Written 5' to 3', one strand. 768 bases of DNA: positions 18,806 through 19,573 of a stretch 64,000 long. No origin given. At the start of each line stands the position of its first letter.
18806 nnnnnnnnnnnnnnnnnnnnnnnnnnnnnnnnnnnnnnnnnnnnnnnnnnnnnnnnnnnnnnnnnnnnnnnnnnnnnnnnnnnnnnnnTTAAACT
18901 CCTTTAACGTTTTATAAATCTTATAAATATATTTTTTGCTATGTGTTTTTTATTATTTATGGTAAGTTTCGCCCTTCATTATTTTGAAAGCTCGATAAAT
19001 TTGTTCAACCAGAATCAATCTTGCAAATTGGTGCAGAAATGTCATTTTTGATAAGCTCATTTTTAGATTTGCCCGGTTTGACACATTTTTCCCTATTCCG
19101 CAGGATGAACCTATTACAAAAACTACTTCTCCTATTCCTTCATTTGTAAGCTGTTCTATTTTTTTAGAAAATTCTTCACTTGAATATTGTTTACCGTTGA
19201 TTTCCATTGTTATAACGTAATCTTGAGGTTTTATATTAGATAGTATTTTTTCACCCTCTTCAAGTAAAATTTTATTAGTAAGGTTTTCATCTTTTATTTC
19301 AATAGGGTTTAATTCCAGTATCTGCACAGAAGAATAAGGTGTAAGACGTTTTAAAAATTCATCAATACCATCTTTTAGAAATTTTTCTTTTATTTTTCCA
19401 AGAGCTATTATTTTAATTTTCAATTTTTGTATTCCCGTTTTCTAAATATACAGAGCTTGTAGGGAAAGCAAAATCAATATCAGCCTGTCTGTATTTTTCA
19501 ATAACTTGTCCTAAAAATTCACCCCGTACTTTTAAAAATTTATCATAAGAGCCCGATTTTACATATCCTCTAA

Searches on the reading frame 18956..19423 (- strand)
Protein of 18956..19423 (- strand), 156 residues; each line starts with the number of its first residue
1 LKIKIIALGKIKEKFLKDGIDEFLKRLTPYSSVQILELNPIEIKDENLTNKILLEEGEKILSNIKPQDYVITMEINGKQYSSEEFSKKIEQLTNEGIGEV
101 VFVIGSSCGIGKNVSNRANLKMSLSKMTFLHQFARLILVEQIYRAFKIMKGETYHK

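Call 4: search_protein_families(library=pfam, proteins=[window:18956-19423:-], max_evalue=0.01)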
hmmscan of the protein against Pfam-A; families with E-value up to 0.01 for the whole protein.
window:18956-19423:- (156 aa): 1 family
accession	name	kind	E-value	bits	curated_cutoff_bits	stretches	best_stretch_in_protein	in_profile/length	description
PF02590.22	SPOUT_MTase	-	8.8e-54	182.1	27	1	1-155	1-154/154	Predicted SPOUT methyltransferase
